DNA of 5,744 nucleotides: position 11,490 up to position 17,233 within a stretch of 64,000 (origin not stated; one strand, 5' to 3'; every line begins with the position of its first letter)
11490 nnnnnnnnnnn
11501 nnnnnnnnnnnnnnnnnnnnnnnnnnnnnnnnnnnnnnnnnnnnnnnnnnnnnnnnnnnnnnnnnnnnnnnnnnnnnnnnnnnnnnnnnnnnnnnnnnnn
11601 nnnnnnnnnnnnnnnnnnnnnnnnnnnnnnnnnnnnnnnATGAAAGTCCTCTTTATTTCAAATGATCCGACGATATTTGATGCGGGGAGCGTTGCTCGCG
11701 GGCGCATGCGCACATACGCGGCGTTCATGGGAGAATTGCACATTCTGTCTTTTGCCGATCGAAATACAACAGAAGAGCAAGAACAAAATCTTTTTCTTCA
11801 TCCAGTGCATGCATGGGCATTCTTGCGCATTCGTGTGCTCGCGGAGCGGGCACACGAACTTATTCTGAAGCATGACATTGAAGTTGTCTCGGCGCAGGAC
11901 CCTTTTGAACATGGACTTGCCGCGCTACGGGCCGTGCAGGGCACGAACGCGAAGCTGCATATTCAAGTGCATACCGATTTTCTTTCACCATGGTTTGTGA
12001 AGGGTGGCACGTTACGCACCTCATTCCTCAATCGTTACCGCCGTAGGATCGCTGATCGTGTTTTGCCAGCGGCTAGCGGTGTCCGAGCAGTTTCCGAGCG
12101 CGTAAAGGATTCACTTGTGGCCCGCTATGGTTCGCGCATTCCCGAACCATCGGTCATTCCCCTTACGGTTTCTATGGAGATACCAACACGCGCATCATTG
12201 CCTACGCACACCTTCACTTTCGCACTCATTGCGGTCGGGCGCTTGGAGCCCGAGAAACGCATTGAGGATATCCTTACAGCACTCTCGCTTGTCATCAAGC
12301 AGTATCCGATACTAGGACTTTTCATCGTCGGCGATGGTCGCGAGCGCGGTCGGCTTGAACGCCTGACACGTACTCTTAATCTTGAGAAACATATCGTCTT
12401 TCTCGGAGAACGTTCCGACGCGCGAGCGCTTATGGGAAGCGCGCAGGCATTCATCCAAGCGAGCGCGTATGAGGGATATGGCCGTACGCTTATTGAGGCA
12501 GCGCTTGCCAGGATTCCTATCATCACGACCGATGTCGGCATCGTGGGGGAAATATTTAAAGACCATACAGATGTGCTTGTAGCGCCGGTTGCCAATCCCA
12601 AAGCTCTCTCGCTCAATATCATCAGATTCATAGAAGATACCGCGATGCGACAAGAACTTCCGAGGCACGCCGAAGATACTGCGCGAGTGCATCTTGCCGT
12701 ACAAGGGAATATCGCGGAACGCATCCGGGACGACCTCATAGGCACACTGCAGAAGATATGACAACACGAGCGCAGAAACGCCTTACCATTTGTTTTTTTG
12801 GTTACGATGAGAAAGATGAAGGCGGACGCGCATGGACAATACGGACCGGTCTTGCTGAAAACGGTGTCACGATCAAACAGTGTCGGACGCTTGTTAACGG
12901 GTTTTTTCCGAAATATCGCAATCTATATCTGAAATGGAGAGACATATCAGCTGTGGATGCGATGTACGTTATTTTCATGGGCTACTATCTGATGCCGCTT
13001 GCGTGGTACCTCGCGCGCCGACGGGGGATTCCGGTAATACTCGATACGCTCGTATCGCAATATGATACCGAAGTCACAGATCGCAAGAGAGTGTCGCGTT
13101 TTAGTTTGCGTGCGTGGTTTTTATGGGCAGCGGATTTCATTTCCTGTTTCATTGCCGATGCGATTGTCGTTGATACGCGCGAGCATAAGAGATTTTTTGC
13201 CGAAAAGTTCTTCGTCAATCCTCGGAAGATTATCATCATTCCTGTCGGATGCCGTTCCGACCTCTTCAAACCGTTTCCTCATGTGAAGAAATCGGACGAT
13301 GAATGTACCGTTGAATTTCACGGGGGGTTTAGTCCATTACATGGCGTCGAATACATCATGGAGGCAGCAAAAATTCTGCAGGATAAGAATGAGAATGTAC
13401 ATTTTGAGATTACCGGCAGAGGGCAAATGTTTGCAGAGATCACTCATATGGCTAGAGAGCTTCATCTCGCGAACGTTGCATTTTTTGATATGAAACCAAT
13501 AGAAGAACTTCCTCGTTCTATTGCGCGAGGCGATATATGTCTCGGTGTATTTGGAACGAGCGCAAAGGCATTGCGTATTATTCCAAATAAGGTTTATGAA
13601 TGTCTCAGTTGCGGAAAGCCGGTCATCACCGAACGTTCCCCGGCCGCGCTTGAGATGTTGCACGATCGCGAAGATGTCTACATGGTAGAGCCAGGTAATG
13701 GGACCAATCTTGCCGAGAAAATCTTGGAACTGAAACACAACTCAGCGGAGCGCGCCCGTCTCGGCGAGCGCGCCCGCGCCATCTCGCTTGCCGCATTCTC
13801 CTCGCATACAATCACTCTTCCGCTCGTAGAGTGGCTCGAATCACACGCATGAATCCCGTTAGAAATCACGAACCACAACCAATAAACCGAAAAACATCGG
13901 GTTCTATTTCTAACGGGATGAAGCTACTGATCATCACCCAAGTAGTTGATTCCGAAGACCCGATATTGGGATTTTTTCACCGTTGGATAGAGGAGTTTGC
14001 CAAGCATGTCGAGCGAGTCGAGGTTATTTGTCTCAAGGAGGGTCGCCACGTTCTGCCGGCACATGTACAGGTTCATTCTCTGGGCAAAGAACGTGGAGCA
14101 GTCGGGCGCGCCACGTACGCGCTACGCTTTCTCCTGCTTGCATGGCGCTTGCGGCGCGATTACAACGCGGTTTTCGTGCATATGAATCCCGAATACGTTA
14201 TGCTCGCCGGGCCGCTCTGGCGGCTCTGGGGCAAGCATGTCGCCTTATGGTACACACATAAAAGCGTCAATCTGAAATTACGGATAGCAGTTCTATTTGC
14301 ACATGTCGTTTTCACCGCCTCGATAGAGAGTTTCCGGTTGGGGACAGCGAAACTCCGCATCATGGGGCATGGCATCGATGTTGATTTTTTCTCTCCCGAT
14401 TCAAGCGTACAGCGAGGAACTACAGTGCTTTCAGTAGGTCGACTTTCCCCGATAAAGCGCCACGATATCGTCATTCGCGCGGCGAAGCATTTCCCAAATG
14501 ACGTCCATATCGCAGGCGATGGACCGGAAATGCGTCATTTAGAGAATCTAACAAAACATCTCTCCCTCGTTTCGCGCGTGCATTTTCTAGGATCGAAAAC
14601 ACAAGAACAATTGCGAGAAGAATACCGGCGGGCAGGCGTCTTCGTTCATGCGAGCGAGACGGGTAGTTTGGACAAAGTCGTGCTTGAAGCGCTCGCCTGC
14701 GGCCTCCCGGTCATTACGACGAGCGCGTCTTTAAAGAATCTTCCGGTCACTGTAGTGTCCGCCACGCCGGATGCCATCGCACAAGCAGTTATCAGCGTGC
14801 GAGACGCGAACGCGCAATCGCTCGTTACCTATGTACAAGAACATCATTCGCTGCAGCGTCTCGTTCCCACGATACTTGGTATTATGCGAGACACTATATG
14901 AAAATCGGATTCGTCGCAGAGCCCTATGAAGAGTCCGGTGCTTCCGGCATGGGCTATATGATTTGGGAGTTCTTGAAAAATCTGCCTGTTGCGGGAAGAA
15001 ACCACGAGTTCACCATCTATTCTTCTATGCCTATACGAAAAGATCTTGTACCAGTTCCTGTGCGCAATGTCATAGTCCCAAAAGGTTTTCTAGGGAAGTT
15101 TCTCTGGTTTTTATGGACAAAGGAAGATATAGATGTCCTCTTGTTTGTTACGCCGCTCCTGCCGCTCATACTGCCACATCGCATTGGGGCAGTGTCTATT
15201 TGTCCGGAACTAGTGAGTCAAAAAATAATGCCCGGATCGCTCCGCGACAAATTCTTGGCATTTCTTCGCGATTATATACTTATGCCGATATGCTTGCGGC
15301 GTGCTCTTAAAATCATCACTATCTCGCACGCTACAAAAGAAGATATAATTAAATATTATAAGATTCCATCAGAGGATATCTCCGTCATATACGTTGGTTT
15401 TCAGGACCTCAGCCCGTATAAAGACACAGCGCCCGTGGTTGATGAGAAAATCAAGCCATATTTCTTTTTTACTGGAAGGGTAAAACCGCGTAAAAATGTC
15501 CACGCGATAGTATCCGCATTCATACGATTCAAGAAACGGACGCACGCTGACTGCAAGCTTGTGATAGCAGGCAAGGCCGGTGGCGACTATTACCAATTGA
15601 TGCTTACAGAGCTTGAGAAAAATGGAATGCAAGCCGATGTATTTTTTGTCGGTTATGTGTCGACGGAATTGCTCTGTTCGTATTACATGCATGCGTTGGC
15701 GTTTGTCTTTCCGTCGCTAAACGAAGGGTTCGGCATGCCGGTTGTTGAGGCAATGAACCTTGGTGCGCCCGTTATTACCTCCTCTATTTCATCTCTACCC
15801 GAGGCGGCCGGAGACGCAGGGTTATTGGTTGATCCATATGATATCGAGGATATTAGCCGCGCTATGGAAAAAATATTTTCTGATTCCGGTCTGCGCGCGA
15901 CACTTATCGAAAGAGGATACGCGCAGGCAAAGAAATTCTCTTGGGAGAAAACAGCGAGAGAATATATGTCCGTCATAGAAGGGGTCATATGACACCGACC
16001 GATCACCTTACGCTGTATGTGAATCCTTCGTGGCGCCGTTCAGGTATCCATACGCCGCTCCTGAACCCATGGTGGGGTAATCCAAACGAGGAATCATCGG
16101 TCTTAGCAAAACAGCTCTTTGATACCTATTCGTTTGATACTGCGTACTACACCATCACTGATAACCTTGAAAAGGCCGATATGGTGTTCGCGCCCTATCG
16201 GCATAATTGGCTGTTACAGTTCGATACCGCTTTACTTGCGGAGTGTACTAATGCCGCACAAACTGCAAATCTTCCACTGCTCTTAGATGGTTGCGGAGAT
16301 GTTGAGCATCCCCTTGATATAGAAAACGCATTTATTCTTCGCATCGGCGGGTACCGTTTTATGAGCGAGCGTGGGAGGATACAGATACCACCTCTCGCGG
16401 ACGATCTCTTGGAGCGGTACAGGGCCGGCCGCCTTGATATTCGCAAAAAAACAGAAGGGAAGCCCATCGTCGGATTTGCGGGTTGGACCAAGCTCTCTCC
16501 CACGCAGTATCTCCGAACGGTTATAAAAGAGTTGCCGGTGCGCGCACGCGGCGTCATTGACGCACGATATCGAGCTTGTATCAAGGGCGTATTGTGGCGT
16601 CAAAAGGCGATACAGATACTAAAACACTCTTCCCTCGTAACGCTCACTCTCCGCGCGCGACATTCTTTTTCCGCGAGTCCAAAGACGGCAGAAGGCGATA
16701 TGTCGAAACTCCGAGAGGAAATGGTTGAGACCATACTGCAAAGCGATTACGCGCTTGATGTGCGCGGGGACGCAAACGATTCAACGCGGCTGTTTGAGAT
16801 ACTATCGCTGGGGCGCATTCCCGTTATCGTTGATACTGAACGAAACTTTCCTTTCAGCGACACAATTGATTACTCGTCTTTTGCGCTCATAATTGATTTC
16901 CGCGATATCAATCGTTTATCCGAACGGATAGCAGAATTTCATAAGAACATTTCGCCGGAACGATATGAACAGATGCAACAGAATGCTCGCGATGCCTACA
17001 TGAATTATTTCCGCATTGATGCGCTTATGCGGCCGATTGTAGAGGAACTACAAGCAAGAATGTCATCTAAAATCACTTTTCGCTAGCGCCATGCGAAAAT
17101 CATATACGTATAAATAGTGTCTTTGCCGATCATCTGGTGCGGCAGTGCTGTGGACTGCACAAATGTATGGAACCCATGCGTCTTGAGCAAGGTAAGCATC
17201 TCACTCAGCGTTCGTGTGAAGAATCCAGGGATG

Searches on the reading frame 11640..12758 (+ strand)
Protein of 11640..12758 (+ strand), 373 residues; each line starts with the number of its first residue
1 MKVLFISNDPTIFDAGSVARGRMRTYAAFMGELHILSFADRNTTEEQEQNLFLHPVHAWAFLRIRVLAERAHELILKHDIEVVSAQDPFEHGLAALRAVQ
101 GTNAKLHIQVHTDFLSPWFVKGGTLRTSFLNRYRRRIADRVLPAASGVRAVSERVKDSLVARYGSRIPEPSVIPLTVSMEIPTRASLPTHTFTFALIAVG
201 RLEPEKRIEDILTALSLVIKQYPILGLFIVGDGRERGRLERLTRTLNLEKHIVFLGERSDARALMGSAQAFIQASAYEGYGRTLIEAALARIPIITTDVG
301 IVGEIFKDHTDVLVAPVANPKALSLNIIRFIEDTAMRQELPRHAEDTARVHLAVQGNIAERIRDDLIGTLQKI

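Call 44: search_protein_families(library=pfam, proteins=[window:11640-12758:+], max_evalue=0.001)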
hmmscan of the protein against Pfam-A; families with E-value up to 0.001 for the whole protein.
window:11640-12758:+ (373 aa): 5 families
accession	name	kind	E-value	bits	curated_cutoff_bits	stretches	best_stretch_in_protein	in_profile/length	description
PF00534.26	Glycos_transf_1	-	1e-30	106.9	26.4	1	196-344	18-169/172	Glycosyl transferases group 1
PF13692.12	Glyco_trans_1_4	-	1e-24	87.9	27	1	195-333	3-142/142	Glycosyl transferases group 1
PF13439.12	Glyco_transf_4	-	2e-11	44.6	28.5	1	32-175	21-164/170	Glycosyltransferase Family 4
PF20706.3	GT4-conflict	-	3.9e-08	33.1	26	1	102-310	105-324/385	Family 4 Glycosyltransferase in conflict systems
PF13579.12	Glyco_trans_4_4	-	5.2e-07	30.6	29.7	1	24-175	12-157/158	Glycosyl transferase 4-like domain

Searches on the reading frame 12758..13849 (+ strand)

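Call 44: search_protein_families(library=pfam, proteins=[window:12758-13849:+], max_evalue=0.001)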
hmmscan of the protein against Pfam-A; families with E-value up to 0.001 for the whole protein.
window:12758-13849:+ (364 aa): 4 families
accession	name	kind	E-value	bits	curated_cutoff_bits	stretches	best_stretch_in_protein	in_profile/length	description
PF00534.26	Glycos_transf_1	-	5.9e-17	62.2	26.4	1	178-340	11-170/172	Glycosyl transferases group 1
PF13692.12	Glyco_trans_1_4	-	2.3e-15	57.5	27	1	185-326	4-140/142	Glycosyl transferases group 1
PF13524.12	Glyco_trans_1_2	-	4.7e-11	43.3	25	1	212-349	13-135/144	Glycosyl transferase-like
PF13579.12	Glyco_trans_4_4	-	6.8e-05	23.7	29.7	1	73-164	77-158/158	Glycosyl transferase 4-like domain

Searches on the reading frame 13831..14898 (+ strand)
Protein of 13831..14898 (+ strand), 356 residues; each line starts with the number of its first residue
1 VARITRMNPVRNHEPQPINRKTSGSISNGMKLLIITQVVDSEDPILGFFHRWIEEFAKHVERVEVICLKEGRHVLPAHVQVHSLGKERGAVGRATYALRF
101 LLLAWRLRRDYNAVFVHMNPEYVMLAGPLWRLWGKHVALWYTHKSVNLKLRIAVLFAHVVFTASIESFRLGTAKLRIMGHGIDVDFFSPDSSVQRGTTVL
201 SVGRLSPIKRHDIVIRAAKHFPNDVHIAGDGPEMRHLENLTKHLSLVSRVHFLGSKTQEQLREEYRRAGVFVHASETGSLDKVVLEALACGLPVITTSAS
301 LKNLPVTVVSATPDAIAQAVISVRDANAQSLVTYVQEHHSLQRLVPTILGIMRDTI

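Call 44: search_protein_families(library=pfam, proteins=[window:13831-14898:+], max_evalue=0.001)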
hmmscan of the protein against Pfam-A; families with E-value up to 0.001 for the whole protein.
window:13831-14898:+ (356 aa): 4 families
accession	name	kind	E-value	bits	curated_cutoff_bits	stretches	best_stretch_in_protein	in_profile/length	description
PF00534.26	Glycos_transf_1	-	8.2e-22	78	26.4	1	196-299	15-124/172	Glycosyl transferases group 1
PF13692.12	Glyco_trans_1_4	-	9.9e-21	74.9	27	1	198-322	3-138/142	Glycosyl transferases group 1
PF20706.3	GT4-conflict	-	6.5e-07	29.1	26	1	181-300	180-314/385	Family 4 Glycosyltransferase in conflict systems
PF13524.12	Glyco_trans_1_2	-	0.00042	20.7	25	1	216-321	7-109/144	Glycosyl transferase-like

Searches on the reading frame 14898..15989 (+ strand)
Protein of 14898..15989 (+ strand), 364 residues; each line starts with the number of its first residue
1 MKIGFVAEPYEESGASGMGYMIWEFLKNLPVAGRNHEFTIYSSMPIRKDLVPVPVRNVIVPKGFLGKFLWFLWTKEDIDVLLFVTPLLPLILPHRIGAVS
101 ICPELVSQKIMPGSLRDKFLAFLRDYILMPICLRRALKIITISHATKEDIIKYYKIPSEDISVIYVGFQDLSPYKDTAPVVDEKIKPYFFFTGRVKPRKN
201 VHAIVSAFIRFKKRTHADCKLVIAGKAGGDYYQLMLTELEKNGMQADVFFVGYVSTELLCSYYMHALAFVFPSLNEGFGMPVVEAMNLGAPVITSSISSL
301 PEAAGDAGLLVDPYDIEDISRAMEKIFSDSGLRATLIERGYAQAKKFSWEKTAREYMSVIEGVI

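Call 44: search_protein_families(library=pfam, proteins=[window:14898-15989:+], max_evalue=0.001)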
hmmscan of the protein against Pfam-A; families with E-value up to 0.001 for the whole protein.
window:14898-15989:+ (364 aa): 4 families
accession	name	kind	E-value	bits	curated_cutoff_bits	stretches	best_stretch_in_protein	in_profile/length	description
PF00534.26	Glycos_transf_1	-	2.3e-36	125.4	26.4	1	186-342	15-171/172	Glycosyl transferases group 1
PF13692.12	Glyco_trans_1_4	-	1.3e-28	100.4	27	1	187-329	2-142/142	Glycosyl transferases group 1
PF20706.3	GT4-conflict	-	2.1e-08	34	26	1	162-299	175-315/385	Family 4 Glycosyltransferase in conflict systems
PF13439.12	Glyco_transf_4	-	2.4e-07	31.4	28.5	1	17-167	3-165/170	Glycosyltransferase Family 4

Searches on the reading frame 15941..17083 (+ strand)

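Call 44: search_protein_families(library=pfam, proteins=[window:15941-17083:+], max_evalue=0.001)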
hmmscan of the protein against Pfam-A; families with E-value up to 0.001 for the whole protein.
window:15941-17083:+ (381 aa): 1 family
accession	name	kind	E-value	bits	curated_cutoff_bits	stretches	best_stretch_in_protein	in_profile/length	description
PF03016.20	Exostosin_GT47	-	4.6e-12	46.3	33.4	1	256-329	220-289/293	Exostosin GT47 domain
